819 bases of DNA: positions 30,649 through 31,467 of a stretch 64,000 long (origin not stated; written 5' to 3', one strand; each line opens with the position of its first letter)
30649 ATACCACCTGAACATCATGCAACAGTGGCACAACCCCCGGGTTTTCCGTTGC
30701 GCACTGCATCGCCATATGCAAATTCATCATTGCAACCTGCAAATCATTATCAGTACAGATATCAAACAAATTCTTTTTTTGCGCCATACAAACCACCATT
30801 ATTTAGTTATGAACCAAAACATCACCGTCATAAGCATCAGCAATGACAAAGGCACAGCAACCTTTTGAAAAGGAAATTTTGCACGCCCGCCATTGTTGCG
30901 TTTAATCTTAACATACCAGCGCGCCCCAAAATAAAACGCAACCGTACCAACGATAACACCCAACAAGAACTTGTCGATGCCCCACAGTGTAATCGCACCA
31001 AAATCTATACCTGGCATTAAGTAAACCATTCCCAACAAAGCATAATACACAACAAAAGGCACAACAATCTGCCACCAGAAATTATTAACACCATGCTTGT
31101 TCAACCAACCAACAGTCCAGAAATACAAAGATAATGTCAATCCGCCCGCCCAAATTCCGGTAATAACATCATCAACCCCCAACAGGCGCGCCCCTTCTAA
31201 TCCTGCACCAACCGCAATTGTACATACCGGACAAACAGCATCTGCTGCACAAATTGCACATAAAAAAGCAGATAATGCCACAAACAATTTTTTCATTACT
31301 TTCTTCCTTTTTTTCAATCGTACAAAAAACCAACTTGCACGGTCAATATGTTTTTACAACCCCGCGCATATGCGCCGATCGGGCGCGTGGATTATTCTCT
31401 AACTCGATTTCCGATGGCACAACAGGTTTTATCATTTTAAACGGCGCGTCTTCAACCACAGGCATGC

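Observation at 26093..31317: Accessory cluster of secreted Cys-rich proteins plus CPVC membrane protein, transcribed co-directionally right behind dnaE-rsmH and flanked by an XRE regulator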

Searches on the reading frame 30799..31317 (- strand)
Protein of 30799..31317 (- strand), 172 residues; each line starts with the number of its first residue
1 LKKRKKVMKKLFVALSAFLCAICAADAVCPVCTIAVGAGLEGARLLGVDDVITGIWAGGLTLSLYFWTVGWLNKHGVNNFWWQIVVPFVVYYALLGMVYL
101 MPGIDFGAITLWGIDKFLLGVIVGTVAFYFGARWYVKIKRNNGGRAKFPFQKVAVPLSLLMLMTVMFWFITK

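Call 5: search_protein_families(library=pfam, proteins=[window:30799-31317:-], max_evalue=0.1)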
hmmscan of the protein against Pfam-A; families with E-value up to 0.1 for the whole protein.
window:30799-31317:- (172 aa): 0 families

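Call 6: search_protein_families(library=ncbifam, proteins=[window:30799-31317:-], max_evalue=0.1)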
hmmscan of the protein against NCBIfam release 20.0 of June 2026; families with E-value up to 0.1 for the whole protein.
window:30799-31317:- (172 aa): 1 family
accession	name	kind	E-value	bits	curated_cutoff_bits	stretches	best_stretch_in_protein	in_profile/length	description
NF005745.0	PRK07569.1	equivalog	0.093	12.1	333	0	3-44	84-124/238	bidirectional hydrogenase complex protein HoxU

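Call 12: find_homologous_proteins(query=window:30802-31296:-)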
Query seq(165 aa) (165 aa): 750 proteins with E <= 0.001 among 1129 candidates; the best 120 are listed.
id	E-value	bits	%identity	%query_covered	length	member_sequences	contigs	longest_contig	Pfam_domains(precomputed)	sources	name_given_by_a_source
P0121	2.1e-97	343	93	100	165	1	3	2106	-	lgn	-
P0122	5.1e-97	341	92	100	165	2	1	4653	-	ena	-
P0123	7.2e-97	341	92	100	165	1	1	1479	-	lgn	-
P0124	6.3e-96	338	92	100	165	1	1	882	-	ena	-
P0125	3.7e-95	335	92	100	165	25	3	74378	-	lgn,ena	-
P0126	6.6e-90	318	87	100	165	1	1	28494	-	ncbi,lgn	-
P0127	1.1e-79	285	78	100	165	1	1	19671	-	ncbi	-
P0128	3.1e-79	283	78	99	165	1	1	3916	-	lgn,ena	-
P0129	3.3e-77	277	76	100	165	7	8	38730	-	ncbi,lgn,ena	-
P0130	6.1e-77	276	76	100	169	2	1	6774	-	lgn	-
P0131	1.5e-76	275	75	100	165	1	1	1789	-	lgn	-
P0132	2.0e-76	274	75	98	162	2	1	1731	-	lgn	-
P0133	2.8e-76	274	75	100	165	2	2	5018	-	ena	-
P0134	1.1e-75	272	76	100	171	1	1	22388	-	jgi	-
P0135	2.4e-75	271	75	100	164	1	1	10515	-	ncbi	-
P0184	3.9e-73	263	74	96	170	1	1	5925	-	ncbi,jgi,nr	ncbi:MAG: hypothetical protein LBF37_03735 [Rickettsiales bacterium]|jgi:hypothetical protein|nr:hyp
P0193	1.4e-72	262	71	99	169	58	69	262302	-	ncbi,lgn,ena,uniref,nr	ncbi:MAG TPA: hypothetical protein IAD02_03465 [Candidatus Enterousia intestinigallinarum]|uniref:DU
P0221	7.1e-72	259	73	96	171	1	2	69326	-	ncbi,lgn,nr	ncbi:MAG: hypothetical protein JW974_00615 [Alphaproteobacteria bacterium]|nr:hypothetical protein [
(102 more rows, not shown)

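Call 15: list_cluster_members(proteins=[P0193, P0043, P0184])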
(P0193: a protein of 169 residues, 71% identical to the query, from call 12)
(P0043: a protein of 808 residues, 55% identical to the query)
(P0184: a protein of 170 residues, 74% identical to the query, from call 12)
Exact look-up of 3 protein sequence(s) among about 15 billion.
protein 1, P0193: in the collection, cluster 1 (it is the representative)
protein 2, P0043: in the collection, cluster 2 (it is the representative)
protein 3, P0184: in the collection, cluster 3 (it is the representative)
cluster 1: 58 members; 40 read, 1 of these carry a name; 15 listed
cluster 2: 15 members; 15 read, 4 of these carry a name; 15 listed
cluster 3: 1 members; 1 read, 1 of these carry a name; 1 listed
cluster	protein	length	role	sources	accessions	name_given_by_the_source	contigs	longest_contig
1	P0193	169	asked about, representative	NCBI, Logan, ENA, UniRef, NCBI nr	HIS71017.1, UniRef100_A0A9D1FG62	MAG TPA: hypothetical protein IAD02_03465 [Candidatus Enterousia intestinigallinarum] | DUF3429 domain-containing protein n=1 Tax=Candidatus Enterousia intestinigallinarum ... | hypothetical protein [Candidatus Enterousia intestinigallinarum]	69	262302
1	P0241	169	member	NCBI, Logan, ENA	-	-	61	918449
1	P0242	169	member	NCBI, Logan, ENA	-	-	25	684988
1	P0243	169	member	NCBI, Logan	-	-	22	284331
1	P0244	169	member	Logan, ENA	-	-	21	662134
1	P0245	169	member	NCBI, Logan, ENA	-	-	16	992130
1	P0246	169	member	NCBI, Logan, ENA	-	-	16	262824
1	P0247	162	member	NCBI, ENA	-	-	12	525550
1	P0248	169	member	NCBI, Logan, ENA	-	-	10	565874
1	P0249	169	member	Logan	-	-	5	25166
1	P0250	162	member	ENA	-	-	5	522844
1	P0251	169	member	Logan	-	-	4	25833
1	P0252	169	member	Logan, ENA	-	-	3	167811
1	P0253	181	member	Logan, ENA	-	-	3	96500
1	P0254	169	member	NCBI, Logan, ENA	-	-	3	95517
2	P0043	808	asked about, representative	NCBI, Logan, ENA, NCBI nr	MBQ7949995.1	MAG: hypothetical protein IJ276_03370 [Alphaproteobacteria bacterium] | hypothetical protein [Alphaproteobacteria bacterium]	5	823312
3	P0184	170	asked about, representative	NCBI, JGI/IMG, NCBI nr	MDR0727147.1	MAG: hypothetical protein LBF37_03735 [Rickettsiales bacterium] | hypothetical protein | hypothetical protein [Rickettsiales bacterium]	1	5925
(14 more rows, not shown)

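Call 17: search_protein_families(library=pfam, proteins=[window:30799-31296:-, P0193, P0184, P0221], max_evalue=10)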
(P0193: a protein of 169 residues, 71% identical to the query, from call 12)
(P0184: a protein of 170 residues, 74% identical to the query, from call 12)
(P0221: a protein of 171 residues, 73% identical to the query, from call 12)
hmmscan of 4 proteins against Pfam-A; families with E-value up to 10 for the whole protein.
window:30799-31296:- (165 aa): 0 families

P0193 (169 aa): 0 families

P0184 (170 aa): 0 families

P0221 (171 aa): 3 families
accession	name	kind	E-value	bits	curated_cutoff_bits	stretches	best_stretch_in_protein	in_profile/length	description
PF08552.16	Kei1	-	0.031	14.5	25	1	73-143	36-109/181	Inositolphosphorylceramide synthase subunit Kei1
PF13122.11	DUF3977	-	0.11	13.1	25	1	123-156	4-37/77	Protein of unknown function (DUF3977)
PF20563.3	DUF6773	-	0.16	12.2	27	1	114-167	88-140/163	Family of unknown function (DUF6773)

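Call 19: search_protein_representatives(protein=window:30799-31296:-)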
Query: 165 residues. Proteins with E-value up to 0.001 (for the whole library): 404; up to 1e-10: 222; up to 1e-30: 14. The best 150 are listed.
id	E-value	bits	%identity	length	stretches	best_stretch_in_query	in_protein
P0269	4.4e-54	199.7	68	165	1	9-145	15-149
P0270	9.6e-46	172.5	52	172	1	1-163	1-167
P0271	5.3e-42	160.4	52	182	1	5-164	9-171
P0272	2.0e-41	158.5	70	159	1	17-115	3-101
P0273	8.7e-40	153.1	52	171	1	6-161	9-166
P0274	3.5e-38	147.9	49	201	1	11-161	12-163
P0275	1.8e-37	145.6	50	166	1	6-165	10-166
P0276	2.5e-34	135.4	47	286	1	13-163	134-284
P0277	4.1e-34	134.7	47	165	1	4-161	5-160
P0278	3.4e-33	131.7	44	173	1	16-165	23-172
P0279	1.2e-32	129.9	44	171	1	4-165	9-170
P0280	2.0e-32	129.1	41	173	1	2-165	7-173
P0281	6.3e-32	127.5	48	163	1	5-163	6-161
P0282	1.5e-31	126.3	42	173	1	15-165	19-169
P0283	1.2e-30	123.4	45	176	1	5-164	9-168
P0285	1.6e-29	119.7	38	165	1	12-160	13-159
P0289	2.3e-29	119.2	46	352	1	17-163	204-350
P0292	1.3e-28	116.8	41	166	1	2-160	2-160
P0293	3.0e-28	115.6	41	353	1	12-163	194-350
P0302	1.3e-26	110.2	41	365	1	13-163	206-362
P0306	1.2e-25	107.1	42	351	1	4-163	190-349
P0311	1.2e-24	103.8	36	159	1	16-164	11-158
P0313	2.0e-24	103.1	38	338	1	7-162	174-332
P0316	3.7e-24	102.2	38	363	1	15-163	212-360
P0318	4.7e-24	101.9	39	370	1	15-164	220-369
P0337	1.3e-22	97.2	33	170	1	14-165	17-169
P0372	5.6e-19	85.4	34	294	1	8-163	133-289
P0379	1.6e-18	83.9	33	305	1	13-163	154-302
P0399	7.0e-17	78.5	31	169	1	13-163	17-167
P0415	4.1e-15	72.8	30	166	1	3-158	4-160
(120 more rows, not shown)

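Call 20: search_protein_families(library=pfam, proteins=[P0289, P0293, P0302, P0306, P0316, P0318, P0276, P0313, P0372, P0379], max_evalue=0.01)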
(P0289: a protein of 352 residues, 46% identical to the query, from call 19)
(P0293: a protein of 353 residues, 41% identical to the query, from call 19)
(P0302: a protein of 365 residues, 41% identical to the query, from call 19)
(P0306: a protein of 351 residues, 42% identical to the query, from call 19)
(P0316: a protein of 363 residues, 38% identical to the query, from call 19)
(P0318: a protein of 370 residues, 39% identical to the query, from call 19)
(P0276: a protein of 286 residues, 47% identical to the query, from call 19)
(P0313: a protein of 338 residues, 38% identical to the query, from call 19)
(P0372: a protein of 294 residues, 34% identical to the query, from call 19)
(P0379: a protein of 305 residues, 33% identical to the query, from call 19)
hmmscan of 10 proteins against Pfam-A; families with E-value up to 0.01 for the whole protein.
P0289 (352 aa): 1 family
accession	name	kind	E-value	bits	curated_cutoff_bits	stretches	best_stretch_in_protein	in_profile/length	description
PF00462.30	Glutaredoxin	-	0.00014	22.4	22.9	1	26-94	1-58/60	Glutaredoxin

P0293 (353 aa): 2 families
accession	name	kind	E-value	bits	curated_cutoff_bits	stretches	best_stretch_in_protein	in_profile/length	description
PF05768.20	Glrx-like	-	0.00029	21.5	26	1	38-92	1-55/77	Glutaredoxin-like domain (DUF836)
PF00462.30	Glutaredoxin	-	0.00077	20.1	22.9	1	39-106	1-58/60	Glutaredoxin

P0302 (365 aa): 1 family
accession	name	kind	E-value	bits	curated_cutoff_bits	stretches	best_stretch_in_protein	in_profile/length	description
PF00462.30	Glutaredoxin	-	0.0038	17.8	22.9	1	29-93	3-58/60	Glutaredoxin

P0306 (351 aa): 0 families

P0316 (363 aa): 0 families

P0318 (370 aa): 0 families

P0276 (286 aa): 0 families

P0313 (338 aa): 0 families

P0372 (294 aa): 0 families

P0379 (305 aa): 1 family
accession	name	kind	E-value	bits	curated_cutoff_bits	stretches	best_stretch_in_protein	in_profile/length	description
PF02579.22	Nitro_FeMo-Co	-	4.6e-15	56.1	26.3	1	14-103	2-94/94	Dinitrogenase iron-molybdenum cofactor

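Call 22: find_encoding_contigs(protein=P0289, flank=6000, max_places=3)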
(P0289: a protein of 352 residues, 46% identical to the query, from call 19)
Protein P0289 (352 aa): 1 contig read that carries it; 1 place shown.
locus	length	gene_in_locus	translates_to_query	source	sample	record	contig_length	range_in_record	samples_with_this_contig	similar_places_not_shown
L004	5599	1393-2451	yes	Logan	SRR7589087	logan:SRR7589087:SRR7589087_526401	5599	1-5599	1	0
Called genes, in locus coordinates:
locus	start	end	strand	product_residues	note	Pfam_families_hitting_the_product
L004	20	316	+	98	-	PF01809:YidD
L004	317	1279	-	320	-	PF12844:HTH_19 (weak), PF13413:HTH_25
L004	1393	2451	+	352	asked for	-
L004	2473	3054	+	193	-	-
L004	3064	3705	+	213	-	-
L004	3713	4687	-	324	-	PF10432:bact-PGI_C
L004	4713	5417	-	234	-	PF18912:DZR_2 (weak), PF00156:Pribosyltran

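Call 23: find_encoding_contigs(protein=P0193, flank=10000, max_places=2)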
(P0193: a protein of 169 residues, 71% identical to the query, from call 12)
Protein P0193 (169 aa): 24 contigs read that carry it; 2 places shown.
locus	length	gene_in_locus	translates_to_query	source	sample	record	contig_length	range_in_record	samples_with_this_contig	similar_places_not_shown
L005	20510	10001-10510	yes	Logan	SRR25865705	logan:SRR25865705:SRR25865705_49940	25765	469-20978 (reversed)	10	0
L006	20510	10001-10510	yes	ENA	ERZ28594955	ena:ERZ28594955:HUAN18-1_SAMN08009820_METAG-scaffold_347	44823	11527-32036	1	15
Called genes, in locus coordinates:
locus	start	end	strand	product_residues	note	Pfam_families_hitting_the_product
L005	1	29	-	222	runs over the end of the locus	PF00072:Response_reg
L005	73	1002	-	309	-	-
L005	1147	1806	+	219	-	PF02129:Peptidase_S15, PF12697:Abhydrolase_6 (weak), PF00561:Abhydrolase_1, PF12146:Hydrolase_4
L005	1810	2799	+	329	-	PF05496:RuvB_N, PF13173:AAA_14 (weak), PF00004:AAA, PF07728:AAA_5, PF17864:AAA_lid_4, PF05491:WHD_RuvB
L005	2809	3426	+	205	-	PF12917:YfbR-like, PF13023:HD_3, PF01966:HD (weak)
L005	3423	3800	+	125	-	PF13279:4HBT_2, PF03061:4HBT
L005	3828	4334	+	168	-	PF01618:MotA_ExbB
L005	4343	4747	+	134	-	PF02472:ExbD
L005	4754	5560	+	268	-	-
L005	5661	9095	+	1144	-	PF02811:PHP, PF07733:DNA_pol3_alpha, PF17657:DNA_pol3_finger, PF14579:HHH_6, PF01336:tRNA_anti-codon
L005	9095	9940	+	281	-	PF01795:Methyltransf_5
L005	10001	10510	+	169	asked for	-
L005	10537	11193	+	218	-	-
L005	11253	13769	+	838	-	-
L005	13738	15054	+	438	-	-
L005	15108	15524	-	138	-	PF01381:HTH_3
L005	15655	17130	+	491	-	PF01676:Metalloenzyme, PF06415:iPGM_N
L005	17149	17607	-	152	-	PF00383:dCMP_cyt_deam_1, PF14437:MafB19-deam, PF14439:Bd3614-deam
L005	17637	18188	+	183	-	PF03602:Cons_hypoth95, PF02005:TRM (weak), PF13649:Methyltransf_25 (weak)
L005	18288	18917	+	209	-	PF01386:Ribosomal_L25p, PF14693:Ribosomal_TL5_C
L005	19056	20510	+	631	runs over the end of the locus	PF00012:HSP70, PF06723:MreB_Mbl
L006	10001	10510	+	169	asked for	-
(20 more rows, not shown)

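Call 30: search_protein_families(library=pfam, proteins=[L005:10537-11193:+, L004:2473-3054:+, L004:3064-3705:+, L005:13738-15054:+, L005:11253-13769:+], max_evalue=1)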
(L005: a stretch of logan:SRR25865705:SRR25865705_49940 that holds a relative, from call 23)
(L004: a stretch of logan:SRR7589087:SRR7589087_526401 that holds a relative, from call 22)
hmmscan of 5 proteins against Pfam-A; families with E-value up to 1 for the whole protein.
L005:10537-11193:+ (218 aa): 1 family
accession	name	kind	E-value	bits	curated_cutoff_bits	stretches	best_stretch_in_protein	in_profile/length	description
PF15699.10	NPR1_interact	-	0.03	15.4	27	1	79-104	12-37/109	NPR1 interacting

L004:2473-3054:+ (193 aa): 1 family
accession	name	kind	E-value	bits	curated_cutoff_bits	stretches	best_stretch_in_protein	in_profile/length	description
PF24366.1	DUF7522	-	0.17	12.5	27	1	23-87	34-97/118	Family of unknown function (DUF7522)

L004:3064-3705:+ (213 aa): 1 family
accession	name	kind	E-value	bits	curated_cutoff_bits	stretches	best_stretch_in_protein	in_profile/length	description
PF23468.1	ARC6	-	0.031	14.2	24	1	44-71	117-144/188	Plastid division regulator alpha solenoid domain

L005:13738-15054:+ (438 aa): 1 family
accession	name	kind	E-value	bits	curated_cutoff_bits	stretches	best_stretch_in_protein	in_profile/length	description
PF12662.13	cEGF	-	0.015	15.6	26.6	1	256-274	6-24/24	Complement Clr-like EGF-like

L005:11253-13769:+ (838 aa): 4 families
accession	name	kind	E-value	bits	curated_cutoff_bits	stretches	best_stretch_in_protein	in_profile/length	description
PF14757.11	NSP2-B_epitope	-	0.001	19.3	25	1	218-304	124-209/272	Immunogenic region of nsp2 protein of arterivirus polyprotein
PF01927.22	Mut7-C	-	0.099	13.2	23.3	1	359-447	28-94/146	Mut7-C RNAse domain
PF21099.2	POLQ_helical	-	0.13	12.7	27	1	545-581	110-146/163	DNA_pol_Q helicase like region helical domain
PF02520.22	ANIS5_cation-bd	-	0.16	12.5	29.3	0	390-434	16-60/109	SXP/RAL-2 family protein Ani s 5-like, metal-binding domain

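Call 31: search_protein_families(library=ncbifam, proteins=[L005:10537-11193:+, L004:2473-3054:+, L004:3064-3705:+, P0289, P0311], max_evalue=1)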
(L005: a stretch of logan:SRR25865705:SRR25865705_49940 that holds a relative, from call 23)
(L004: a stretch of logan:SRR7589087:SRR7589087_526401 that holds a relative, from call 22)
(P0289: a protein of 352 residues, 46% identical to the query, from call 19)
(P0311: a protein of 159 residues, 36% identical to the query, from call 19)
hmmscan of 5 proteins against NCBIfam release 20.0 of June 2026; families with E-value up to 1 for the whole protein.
L005:10537-11193:+ (218 aa): 0 families

L004:2473-3054:+ (193 aa): 1 family
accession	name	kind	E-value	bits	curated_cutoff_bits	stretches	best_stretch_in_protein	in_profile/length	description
NF041095.1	dival_cat_tol_CutA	equivalog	0.017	15.3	120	1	34-88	26-80/100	divalent-cation tolerance protein CutA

L004:3064-3705:+ (213 aa): 0 families

P0289 (352 aa): 8 families
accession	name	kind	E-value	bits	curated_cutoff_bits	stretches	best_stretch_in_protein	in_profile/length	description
TIGR02738.1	TrbB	equivalog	0.0051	16.5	132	1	25-70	53-96/153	type-F conjugative transfer system pilin assembly thiol-disulfide isomerase TrbB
TIGR02196.1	GlrX_YruB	hypoth_equivalog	0.0094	16.4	88.55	1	26-48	2-24/74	glutaredoxin-like protein, YruB-family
TIGR02180.1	GRX_euk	equivalog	0.021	15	87.25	1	26-96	1-65/84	glutaredoxin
NF007923.0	PRK10638.1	equivalog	0.049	13.7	129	1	24-52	2-30/83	glutaredoxin 3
NF047338.1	gluta_UXX_star_3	exception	0.1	12.7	97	1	26-49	1-24/70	UXX-star (seleno)protein family 3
NF045676.1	FeExpMbfA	equivalog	0.13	11.7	450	1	202-274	237-307/318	iron exporter MbfA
TIGR00411.1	redox_disulf_1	equivalog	0.18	11.9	92.75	1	26-63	3-40/82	MJ0307 family thioredoxin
TIGR02190.1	GlrX-dom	hypoth_equivalog_domain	0.3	11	99.3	1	24-48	8-32/79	glutaredoxin-family domain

P0311 (159 aa): 1 family
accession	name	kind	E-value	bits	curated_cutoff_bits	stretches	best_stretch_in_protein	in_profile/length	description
NF047767.1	LBF_2804_fam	subfamily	0.17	11.1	80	0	106-158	44-92/352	LBF_2804 family protein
